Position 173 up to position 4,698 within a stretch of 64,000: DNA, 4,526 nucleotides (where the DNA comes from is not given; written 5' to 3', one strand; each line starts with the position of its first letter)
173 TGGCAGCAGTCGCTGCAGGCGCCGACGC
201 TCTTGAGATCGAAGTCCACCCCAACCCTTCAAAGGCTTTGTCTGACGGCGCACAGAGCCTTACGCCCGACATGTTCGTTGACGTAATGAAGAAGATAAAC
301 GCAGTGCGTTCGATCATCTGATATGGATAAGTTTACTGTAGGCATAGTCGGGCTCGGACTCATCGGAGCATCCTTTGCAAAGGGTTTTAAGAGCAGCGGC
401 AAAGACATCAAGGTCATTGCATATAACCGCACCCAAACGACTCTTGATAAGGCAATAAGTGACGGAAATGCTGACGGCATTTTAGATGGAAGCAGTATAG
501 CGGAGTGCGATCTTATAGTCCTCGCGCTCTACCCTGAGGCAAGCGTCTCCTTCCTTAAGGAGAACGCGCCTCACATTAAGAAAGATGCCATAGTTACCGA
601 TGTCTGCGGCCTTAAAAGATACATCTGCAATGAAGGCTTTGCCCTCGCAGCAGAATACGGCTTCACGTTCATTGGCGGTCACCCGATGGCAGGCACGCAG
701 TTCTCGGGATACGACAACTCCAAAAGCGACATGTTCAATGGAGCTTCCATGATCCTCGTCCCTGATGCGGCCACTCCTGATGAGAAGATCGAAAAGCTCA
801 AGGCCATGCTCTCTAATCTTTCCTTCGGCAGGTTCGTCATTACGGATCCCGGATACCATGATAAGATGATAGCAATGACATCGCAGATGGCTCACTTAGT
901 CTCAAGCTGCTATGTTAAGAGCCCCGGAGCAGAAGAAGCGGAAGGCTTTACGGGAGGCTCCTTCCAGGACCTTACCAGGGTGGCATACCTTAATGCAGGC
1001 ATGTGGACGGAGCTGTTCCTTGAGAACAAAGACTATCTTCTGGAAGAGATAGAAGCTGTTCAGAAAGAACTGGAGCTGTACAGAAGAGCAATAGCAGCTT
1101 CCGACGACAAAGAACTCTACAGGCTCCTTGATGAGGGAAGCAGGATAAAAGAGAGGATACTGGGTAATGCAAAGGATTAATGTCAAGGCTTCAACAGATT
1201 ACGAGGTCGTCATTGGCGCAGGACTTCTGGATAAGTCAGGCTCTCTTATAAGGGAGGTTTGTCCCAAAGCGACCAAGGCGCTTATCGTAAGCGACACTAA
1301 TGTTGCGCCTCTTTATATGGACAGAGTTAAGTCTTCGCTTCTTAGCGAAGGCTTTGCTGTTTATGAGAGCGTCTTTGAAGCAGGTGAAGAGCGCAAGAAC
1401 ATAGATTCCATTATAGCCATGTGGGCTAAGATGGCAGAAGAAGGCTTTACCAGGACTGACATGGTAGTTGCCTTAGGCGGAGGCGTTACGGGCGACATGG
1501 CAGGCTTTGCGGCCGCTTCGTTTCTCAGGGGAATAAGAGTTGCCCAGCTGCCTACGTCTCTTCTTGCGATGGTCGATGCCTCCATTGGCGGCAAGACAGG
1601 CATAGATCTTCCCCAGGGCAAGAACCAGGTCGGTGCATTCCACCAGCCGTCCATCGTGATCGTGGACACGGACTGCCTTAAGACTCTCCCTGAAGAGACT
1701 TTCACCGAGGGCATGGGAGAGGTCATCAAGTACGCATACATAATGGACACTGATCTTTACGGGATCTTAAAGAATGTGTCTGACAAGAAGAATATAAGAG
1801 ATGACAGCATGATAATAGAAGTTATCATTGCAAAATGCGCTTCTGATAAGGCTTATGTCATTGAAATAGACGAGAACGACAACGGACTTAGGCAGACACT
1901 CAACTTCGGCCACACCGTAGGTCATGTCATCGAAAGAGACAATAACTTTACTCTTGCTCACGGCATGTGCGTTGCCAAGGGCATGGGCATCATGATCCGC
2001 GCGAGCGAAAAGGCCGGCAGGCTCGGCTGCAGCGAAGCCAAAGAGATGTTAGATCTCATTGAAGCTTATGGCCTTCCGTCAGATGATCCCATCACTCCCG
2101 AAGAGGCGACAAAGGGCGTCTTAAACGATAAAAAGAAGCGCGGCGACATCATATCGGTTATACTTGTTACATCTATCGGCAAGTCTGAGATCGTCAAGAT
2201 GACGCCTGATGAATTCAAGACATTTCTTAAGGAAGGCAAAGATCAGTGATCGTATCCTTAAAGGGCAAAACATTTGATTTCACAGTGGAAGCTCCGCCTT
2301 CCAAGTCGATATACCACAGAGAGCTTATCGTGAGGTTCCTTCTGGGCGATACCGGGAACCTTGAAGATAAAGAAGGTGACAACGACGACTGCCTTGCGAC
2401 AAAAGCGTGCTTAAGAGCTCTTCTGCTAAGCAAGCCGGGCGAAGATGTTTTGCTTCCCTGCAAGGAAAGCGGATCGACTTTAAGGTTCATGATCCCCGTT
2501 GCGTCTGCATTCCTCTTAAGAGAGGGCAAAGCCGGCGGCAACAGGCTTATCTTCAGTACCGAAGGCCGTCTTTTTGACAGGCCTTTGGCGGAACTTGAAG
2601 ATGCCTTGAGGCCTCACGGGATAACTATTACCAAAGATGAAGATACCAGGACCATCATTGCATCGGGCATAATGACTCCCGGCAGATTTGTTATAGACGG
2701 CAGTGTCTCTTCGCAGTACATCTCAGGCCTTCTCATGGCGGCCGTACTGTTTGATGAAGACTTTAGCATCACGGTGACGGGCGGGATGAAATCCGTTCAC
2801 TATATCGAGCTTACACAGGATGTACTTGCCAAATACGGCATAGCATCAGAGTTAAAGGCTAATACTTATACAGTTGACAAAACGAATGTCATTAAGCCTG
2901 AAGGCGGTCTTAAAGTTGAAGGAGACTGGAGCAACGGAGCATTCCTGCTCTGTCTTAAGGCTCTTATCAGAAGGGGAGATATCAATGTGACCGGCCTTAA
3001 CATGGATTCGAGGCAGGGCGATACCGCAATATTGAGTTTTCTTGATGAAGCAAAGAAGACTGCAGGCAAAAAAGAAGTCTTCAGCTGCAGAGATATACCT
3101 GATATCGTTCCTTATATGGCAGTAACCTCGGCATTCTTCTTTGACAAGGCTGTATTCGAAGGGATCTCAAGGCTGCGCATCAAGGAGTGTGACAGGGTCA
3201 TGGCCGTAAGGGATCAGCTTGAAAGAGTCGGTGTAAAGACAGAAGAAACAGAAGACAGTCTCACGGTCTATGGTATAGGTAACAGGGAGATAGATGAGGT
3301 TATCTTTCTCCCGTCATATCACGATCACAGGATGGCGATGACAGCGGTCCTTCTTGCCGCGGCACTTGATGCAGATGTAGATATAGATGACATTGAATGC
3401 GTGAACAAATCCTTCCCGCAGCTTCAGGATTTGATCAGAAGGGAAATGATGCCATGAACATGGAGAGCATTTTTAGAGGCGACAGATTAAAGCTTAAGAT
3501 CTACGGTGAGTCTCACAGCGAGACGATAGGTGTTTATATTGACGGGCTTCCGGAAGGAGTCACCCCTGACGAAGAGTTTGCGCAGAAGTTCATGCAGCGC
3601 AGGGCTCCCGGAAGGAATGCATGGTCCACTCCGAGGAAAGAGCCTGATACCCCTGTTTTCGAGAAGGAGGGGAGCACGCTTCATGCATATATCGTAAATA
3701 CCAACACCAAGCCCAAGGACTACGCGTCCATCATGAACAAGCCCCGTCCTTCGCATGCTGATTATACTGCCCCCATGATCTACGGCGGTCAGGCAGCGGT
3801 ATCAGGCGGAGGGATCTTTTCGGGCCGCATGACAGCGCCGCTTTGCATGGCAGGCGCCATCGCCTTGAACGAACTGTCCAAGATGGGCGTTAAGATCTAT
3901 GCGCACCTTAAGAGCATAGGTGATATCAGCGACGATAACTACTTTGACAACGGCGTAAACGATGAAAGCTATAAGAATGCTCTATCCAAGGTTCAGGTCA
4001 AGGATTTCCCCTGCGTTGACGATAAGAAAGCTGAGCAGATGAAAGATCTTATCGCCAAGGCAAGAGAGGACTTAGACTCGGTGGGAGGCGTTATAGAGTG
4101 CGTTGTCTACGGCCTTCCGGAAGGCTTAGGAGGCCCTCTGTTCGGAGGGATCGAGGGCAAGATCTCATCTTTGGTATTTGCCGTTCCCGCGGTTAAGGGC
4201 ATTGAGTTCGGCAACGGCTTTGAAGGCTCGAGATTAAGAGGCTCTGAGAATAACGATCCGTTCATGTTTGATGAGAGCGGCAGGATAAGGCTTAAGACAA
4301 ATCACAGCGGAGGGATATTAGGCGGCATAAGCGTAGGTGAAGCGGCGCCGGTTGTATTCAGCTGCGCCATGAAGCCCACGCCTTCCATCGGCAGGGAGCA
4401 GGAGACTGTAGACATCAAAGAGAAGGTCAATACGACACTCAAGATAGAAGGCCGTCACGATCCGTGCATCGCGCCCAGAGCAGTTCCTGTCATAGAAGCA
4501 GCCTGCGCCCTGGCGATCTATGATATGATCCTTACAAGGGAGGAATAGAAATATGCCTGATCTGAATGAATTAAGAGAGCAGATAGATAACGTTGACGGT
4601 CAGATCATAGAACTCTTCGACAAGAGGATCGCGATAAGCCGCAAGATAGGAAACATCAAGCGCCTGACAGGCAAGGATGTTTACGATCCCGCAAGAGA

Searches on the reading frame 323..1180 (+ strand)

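Call 66: search_protein_families(library=pfam, proteins=[window:323-1180:+], max_evalue=0.00001)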
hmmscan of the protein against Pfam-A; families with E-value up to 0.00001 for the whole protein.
window:323-1180:+ (285 aa): 4 families
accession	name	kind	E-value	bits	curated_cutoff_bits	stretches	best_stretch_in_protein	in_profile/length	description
PF02153.23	PDH_N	-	6.2e-27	94.4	26.5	1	18-165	1-147/154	Prephenate dehydrogenase, nucleotide-binding domain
PF20463.3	PDH_C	-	2.2e-14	54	22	1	175-270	1-101/102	Prephenate dehydrogenase, dimerization domain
PF03807.23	F420_oxidored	-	1.4e-07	32.4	21.6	1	5-94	1-91/94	NADP oxidoreductase coenzyme F420-dependent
PF03446.21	NAD_binding_2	-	3.3e-07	30.9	21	1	5-124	1-121/161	NAD binding domain of 6-phosphogluconate dehydrogenase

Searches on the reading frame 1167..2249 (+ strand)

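Call 66: search_protein_families(library=pfam, proteins=[window:1167-2249:+], max_evalue=0.00001)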
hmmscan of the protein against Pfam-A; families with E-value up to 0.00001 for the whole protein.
window:1167-2249:+ (360 aa): 4 families
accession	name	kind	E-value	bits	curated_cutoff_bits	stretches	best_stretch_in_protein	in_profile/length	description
PF01761.26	DHQ_synthase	-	6e-45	152.1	24.2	1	69-180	3-114/115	3-dehydroquinate synthase N-terminal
PF24621.2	DHQS_C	-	3.2e-34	118.4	27.6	1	182-324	1-144/144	3-dehydroquinate synthase C-terminal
PF13685.12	Fe-ADH_2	-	6.7e-11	42.8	28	1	15-175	1-149/149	Iron-containing alcohol dehydrogenase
PF00465.25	Fe-ADH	-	1.2e-08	35.2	31.3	1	13-119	3-103/168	Iron-containing alcohol dehydrogenase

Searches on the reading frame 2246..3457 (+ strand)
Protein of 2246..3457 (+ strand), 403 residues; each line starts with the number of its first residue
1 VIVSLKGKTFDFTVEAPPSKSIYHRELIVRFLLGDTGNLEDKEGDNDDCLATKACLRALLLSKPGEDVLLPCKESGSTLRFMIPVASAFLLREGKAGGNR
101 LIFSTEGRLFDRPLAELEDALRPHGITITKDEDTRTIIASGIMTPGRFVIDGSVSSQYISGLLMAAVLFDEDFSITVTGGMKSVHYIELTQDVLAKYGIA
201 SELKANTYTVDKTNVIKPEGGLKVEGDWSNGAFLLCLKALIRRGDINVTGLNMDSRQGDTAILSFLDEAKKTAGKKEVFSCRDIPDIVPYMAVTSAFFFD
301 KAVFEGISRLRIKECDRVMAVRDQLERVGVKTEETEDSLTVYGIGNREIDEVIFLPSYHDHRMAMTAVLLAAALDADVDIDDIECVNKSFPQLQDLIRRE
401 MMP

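Call 66: search_protein_families(library=pfam, proteins=[window:2246-3457:+], max_evalue=0.00001)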
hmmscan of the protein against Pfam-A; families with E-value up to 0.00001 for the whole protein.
window:2246-3457:+ (403 aa): 1 family
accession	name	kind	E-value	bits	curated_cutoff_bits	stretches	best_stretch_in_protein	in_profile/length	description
PF00275.25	EPSP_synthase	-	2e-51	175.5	22.8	1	13-395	10-415/417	EPSP synthase (3-phosphoshikimate 1-carboxyvinyltransferase)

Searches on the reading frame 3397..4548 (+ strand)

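Call 66: search_protein_families(library=pfam, proteins=[window:3397-4548:+], max_evalue=0.00001)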
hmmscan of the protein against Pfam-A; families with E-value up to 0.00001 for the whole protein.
window:3397-4548:+ (383 aa): 1 family
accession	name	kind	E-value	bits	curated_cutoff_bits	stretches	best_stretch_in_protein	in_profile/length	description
PF01264.26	Chorismate_synt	-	3.6e-106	355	27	1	31-379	1-327/327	Chorismate synthase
